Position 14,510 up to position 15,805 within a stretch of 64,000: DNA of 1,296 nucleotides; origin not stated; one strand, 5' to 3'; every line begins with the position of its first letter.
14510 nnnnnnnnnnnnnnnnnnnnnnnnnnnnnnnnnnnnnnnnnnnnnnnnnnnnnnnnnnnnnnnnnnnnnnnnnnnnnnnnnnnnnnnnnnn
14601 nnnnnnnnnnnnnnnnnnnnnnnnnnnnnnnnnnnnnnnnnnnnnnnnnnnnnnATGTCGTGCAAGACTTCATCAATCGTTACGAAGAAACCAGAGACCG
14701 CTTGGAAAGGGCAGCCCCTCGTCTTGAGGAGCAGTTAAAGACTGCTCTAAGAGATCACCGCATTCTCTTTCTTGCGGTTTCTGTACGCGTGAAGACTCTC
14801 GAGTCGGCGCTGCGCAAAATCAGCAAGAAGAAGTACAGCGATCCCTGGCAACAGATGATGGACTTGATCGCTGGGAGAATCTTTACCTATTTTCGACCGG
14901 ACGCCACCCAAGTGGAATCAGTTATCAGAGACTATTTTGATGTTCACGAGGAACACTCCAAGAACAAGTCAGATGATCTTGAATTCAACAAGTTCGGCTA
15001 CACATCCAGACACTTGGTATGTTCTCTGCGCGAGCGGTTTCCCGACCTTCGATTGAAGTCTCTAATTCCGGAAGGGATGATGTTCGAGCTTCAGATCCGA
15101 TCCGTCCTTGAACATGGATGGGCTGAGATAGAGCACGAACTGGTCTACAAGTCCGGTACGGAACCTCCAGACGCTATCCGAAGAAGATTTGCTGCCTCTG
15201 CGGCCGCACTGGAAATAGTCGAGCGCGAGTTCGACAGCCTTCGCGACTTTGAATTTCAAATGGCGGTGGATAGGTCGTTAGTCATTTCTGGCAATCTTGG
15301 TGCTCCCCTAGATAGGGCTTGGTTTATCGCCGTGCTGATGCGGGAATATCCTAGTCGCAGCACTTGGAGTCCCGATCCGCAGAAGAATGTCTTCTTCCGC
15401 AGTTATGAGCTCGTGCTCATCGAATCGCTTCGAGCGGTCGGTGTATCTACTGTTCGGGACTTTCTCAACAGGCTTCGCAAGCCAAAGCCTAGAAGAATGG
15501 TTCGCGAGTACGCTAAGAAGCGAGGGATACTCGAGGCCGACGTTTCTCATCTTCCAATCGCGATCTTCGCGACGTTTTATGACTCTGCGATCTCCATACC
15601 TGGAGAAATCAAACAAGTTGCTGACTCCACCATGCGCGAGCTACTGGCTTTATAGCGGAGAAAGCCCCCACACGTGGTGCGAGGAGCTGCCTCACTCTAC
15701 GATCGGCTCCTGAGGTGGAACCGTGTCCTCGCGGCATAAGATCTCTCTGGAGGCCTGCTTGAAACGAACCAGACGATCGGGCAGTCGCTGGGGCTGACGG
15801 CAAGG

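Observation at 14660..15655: RelA/SpoT-fold protein with a ~150-aa C-terminal extension: possible CapRel-like fused toxin-antitoxin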

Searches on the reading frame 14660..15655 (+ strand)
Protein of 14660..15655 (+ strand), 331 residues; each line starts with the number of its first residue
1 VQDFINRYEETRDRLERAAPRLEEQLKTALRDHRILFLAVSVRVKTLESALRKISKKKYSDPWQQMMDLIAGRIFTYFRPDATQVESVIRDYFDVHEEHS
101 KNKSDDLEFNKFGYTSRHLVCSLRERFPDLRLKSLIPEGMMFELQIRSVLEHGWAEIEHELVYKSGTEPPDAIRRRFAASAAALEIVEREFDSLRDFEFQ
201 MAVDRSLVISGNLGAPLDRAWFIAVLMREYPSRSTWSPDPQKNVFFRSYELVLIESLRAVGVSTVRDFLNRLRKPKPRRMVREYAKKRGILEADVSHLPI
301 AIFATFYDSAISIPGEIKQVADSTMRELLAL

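Call 3: search_protein_families(library=pfam, proteins=[window:14660-15655:+], max_evalue=0.1)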
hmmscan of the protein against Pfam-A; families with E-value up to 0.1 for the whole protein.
window:14660-15655:+ (331 aa): 1 family
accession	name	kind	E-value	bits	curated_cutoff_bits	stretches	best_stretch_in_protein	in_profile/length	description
PF04607.23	RelA_SpoT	-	3.8e-18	66.2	27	1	43-167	2-112/113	Region found in RelA / SpoT proteins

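Call 4: search_protein_families(library=padloc, proteins=[window:14660-15655:+], max_evalue=0.1)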
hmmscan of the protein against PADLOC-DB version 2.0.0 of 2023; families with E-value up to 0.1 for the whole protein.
window:14660-15655:+ (331 aa): 1 family
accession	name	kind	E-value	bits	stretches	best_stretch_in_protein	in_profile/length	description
PDLC04999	PDC-S33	-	3.1e-08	31.4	1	21-155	50-175/349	-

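Call 5: search_protein_families(library=ncbifam, proteins=[window:14660-15655:+], max_evalue=0.1)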
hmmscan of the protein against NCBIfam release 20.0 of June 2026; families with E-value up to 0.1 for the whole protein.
window:14660-15655:+ (331 aa): 2 families
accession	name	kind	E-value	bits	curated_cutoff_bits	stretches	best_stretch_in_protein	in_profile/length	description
NF053588.1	GTPPhKinYjbM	equivalog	2.9e-14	53.3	320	1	3-196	5-190/201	GTP diphosphokinase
TIGR00691.1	spoT_relA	subfamily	0.0038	15.6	499.2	1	9-101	178-267/687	RelA/SpoT family protein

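Call 6: find_homologous_proteins(query=window:14660-15655:+)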
Query window:14660-15655:+ (331 aa): 17 proteins with E <= 0.001 among 5727 candidates.
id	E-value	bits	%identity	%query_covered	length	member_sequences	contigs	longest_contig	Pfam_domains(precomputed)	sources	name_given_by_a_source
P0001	2.4e-214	728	100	100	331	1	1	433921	PF04607.24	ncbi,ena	-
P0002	1.2e-156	539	83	88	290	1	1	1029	PF04607.24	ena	-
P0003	3.0e-147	508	70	100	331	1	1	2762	PF04607.24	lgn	-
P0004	3.2e-139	482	66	100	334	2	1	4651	PF04607.24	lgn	-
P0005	4.4e-106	373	53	98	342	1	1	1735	PF04607.24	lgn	-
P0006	4.6e-106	373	54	96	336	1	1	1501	PF04607.24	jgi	jgi:ppGpp synthetase/RelA/SpoT-type nucleotidyltranferase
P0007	7.7e-88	313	46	98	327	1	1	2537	PF04607.24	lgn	-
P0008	2.3e-87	311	46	98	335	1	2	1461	PF04607.24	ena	-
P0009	5.9e-86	307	51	92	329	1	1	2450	PF04607.24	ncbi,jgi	jgi:ppGpp synthetase/RelA/SpoT-type nucleotidyltranferase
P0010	5.8e-85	303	49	95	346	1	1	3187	PF04607.24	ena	-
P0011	1.0e-84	303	51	92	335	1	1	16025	PF04607.24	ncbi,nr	ncbi:MAG: RelA/SpoT domain-containing protein [Armatimonadetes bacterium]|nr:RelA/SpoT domain-contai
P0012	1.1e-82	296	47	97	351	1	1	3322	PF04607.24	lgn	-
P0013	3.6e-82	294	47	97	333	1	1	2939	PF04607.24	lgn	-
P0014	1.5e-81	292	45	100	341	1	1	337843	PF04607.24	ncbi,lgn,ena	-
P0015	5.3e-81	290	43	99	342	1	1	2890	PF04607.24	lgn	-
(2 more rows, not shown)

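Call 7: search_solved_structures(query=window:14660-15655:+, max_evalue=1, show_alignments=3)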
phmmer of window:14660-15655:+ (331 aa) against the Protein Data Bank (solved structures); distinct sequences matched with E-value up to 1: 11.
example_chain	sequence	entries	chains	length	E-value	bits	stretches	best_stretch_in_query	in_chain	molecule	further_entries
3l9d_A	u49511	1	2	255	1.1e-08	38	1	4-197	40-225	Putative GTP pyrophosphokinase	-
2be3_A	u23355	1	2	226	1.4e-07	34.3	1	22-197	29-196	GTP pyrophosphokinase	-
5f2v_V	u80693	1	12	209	6.4e-07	32.2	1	38-196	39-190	GTP pyrophosphokinase YjbM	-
5ded_D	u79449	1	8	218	7.3e-07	32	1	38-196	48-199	GTP pyrophosphokinase YjbM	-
5dec_A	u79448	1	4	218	7.5e-07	31.9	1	38-196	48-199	GTP pyrophosphokinase YjbM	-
6fgk_A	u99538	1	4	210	2.8e-05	26.8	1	41-180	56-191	GTP pyrophosphokinase YwaC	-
6ewz_A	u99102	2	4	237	0.00049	22.7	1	42-190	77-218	GTP pyrophosphokinase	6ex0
6fgj_A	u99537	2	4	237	0.00052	22.6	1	42-189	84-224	GTP pyrophosphokinase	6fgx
2wve_A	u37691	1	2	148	0.11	15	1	28-151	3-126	PUTATIVE NICKEL-RESPONSIVE REGULATOR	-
2qgq_A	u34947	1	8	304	0.24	13.9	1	47-141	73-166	Protein TM_1862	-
4jc0_A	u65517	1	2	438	0.45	13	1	48-140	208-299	Ribosomal protein S12 methylthiotransferase RimO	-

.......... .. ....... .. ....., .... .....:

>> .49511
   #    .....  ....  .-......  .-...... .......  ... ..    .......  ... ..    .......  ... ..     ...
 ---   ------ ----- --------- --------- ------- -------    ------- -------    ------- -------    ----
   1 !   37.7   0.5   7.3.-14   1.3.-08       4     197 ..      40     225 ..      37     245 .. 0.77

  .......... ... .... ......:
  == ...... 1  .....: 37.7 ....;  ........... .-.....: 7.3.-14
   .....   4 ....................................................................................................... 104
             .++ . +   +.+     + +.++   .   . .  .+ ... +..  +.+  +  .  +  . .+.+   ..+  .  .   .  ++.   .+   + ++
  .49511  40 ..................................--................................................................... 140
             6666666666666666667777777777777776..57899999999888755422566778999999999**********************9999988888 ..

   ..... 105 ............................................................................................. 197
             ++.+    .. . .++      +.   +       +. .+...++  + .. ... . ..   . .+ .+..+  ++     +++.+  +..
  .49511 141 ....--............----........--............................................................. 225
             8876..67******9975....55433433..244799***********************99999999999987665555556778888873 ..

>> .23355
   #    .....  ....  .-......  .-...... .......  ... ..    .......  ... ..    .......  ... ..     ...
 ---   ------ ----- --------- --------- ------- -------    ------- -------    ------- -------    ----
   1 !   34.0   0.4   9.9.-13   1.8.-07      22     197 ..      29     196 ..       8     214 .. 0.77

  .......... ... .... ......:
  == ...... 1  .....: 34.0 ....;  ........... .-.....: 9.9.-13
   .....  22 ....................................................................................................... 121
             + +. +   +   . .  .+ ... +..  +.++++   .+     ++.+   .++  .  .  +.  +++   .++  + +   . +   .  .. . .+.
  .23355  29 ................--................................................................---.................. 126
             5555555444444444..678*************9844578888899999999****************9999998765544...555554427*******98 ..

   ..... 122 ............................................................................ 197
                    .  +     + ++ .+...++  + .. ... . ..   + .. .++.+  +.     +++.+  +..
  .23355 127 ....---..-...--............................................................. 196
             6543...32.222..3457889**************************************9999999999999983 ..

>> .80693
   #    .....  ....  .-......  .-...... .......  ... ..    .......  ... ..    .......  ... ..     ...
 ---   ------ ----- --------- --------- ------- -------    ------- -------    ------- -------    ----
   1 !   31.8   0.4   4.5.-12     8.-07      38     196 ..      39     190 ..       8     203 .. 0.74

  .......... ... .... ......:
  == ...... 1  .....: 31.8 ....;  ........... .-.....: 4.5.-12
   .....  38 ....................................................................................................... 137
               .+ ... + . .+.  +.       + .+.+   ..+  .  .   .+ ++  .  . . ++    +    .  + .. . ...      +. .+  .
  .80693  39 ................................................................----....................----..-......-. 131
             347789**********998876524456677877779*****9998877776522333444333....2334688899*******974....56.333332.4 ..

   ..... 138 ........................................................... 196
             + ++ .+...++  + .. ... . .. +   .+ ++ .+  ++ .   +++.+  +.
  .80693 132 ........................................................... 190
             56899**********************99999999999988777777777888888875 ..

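Call 9: find_encoding_contigs(protein=P0014, flank=6000, max_places=3)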
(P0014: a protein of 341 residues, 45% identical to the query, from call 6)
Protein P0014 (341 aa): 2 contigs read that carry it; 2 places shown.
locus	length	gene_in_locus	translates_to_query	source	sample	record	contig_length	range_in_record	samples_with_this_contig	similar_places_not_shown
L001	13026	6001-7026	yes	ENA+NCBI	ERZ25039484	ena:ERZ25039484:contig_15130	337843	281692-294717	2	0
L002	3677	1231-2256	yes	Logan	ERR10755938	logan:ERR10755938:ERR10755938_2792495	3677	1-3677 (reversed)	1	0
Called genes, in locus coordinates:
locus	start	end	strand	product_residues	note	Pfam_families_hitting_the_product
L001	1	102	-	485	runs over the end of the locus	PF05226:CHASE2, PF00211:Guanylate_cyc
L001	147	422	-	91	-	-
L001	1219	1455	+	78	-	PF13711:DUF4160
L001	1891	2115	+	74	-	PF04255:DUF433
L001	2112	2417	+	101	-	PF18480:DUF5615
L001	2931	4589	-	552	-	PF01609:DDE_Tnp_1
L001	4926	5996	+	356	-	PF03235:GmrSD_N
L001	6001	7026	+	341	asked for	PF04607:RelA_SpoT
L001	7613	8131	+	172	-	PF02585:PIG-L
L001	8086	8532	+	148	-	PF02585:PIG-L (weak)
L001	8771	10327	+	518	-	-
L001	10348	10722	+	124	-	-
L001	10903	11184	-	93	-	PF05016:ParE_toxin (weak)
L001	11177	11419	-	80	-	-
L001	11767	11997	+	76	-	PF19891:DUF6364 (weak)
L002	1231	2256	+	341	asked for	PF04607:RelA_SpoT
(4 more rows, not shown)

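Call 10: find_encoding_contigs(protein=P0011, flank=6000, max_places=3)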
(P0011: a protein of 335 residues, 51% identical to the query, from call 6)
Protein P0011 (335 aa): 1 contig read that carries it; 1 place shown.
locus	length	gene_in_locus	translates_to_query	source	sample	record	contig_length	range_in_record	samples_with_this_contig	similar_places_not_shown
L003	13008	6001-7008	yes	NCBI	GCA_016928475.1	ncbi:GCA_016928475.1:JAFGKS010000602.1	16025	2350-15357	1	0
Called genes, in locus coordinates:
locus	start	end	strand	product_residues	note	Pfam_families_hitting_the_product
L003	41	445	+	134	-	PF01396:Zn_ribbon_Top1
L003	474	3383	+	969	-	PF12462:Helicase_IV_N (weak), PF00580:UvrD-helicase, PF13245:AAA_19, PF13361:UvrD_C, PF13538:UvrD_C_2 (faint), PF01396:Zn_ribbon_Top1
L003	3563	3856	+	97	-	-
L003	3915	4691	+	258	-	PF05066:HARE-HTH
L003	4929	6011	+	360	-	PF03235:GmrSD_N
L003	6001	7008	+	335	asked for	PF04607:RelA_SpoT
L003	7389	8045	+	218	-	PF20473:MmeI_Mtase (weak)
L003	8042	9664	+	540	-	PF07669:Eco57I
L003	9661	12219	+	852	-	PF04851:ResIII (weak)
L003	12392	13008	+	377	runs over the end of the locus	PF07927:HicA_toxin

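Call 27: find_encoding_contigs(protein=window:14660-15655:+, flank=10000, max_places=3)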
Protein window:14660-15655:+ (331 aa): 1 contig read that carries it; 1 place shown.
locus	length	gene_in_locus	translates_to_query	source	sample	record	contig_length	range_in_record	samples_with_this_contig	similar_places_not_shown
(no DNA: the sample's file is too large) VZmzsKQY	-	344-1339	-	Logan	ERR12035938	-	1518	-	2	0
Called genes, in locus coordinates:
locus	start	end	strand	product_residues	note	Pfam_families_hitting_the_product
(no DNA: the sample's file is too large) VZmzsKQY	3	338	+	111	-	?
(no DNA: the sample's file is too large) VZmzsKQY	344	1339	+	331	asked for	PF04607:RelA_SpoT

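Call 28: predict_structure(alignment_id=A1)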
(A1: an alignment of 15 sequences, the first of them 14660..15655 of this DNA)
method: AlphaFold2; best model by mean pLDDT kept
length: 331 residues; sequences in the alignment: 15
mean_pLDDT: 83.4   pTM: 0.66
mean pLDDT of the five models: 83.4, 82.7, 80.8, 80.2, 79.8
residues with pLDDT >= 90: 156; 70-90: 121; 50-70: 42; < 50: 12
segments of 3 or more residues with pLDDT < 50: 237-241, 243-245
pLDDT, mean of each block of 10 residues (from residue 1): 93 95 93 81 94 91 92 85 88 90 57 70 88 89 89 74 66 69 70 68 90 93 91 59 57 92 96 94 92 87 90 83 87 81
secondary structure, 60 per line:
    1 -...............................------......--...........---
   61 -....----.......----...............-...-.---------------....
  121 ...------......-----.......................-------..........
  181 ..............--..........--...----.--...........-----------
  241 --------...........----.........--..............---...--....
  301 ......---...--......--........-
elements in order: H2-32 E39-44 H47-57 H62-65 E70-76 H81-92 E93-95 E117-123 H130-135 E141-148 H149-163 H171-194 H197-206 H219-229 H249-259 H265-272 H275-288 H297-306 H315-320 H323-330

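Call 31: fold_search(model_id=the predicted structure, library=pdb)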
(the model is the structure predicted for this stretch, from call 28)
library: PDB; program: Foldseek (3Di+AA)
matches with E <= 10: 206; with E <= 0.001: 55
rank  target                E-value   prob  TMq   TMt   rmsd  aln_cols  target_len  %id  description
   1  5dec_B                1.7e-08  1.00  0.47  0.77   3.7       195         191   24  Crystal structure of the small alarmone synthetase 1 from Bacillus subtilis (released 2015-10-28)
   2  5dec_A                5.6e-08  1.00  0.44  0.74   4.0       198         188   23  Crystal structure of the small alarmone synthetase 1 from Bacillus subtilis (released 2015-10-28)
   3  5dec_D                1.0e-07  1.00  0.45  0.74   3.9       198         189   23  Crystal structure of the small alarmone synthetase 1 from Bacillus subtilis (released 2015-10-28)
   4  5ded_B                1.2e-07  1.00  0.44  0.70   4.7       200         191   24  Crystal structure of the small alarmone synthethase 1 from Bacillus subtilis bound to its product pppGpp (released 2015-10-28)
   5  5ded_C                1.3e-07  1.00  0.42  0.68   4.2       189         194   24  Crystal structure of the small alarmone synthethase 1 from Bacillus subtilis bound to its product pppGpp (released 2015-10-28)
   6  5ded_H                1.4e-07  1.00  0.46  0.74   4.1       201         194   22  Crystal structure of the small alarmone synthethase 1 from Bacillus subtilis bound to its product pppGpp (released 2015-10-28)
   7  3l9d_B                1.6e-07  1.00  0.43  0.71   3.5       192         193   24  The Crystal Structure of smu.1046c from Streptococcus mutans UA159 (released 2011-01-12)
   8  5ded_A                1.7e-07  1.00  0.45  0.71   4.1       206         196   22  Crystal structure of the small alarmone synthethase 1 from Bacillus subtilis bound to its product pppGpp (released 2015-10-28)
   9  6fgk_D                2.5e-07  1.00  0.46  0.77   3.6       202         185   19  Crystal structure of the small alarmone synthethase 2 from Bacillus subtilis (released 2018-02-07)
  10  2be3_A                2.9e-07  1.00  0.47  0.73   3.6       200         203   22  Structure of a GTP Pyrophosphokinase Family Protein from Streptococcus pneumoniae (released 2005-12-06)
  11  6ex0_B                3.2e-07  1.00  0.41  0.66   4.1       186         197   18  Crystal structure of RelP (SAS2) from Staphylococcus aureus bound to pppGpp in the post-catalytic state (released 2018-01-24)
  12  5ded_E                3.4e-07  1.00  0.41  0.65   4.7       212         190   22  Crystal structure of the small alarmone synthethase 1 from Bacillus subtilis bound to its product pppGpp (released 2015-10-28)
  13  5ded_D                3.5e-07  1.00  0.44  0.72   4.3       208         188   22  Crystal structure of the small alarmone synthethase 1 from Bacillus subtilis bound to its product pppGpp (released 2015-10-28)
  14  5ded_F                3.9e-07  1.00  0.44  0.71   4.5       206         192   25  Crystal structure of the small alarmone synthethase 1 from Bacillus subtilis bound to its product pppGpp (released 2015-10-28)
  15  5f2v_W                4.2e-07  1.00  0.42  0.70   4.3       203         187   23  Crystal structure of the small alarmone synthethase 1 from Bacillus subtilis bound to AMPCPP (released 2015-12-16)
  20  3l9d_A                5.7e-07  1.00  0.45  0.71   3.5       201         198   23  The Crystal Structure of smu.1046c from Streptococcus mutans UA159 (released 2011-01-12)
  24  5dec_C                8.3e-07  1.00  0.44  0.74   3.9       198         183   22  Crystal structure of the small alarmone synthetase 1 from Bacillus subtilis (released 2015-10-28)
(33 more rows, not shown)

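Call 32: find_encoding_contigs(protein=P0004, flank=5000, max_places=2)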
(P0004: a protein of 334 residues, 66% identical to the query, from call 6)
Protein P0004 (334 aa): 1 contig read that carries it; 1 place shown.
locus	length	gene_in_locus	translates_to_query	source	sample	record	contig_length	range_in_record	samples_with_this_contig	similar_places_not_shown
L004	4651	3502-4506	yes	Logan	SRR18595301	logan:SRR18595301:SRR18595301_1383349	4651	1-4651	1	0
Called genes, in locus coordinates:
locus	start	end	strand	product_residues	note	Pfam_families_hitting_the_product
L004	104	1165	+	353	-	PF13581:HATPase_c_2 (faint), PF14213:DUF4325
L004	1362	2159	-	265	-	PF14082:SduA_C (weak), PF23477:zf_Tbcl_2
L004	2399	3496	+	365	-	PF03235:GmrSD_N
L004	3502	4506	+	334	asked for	PF04607:RelA_SpoT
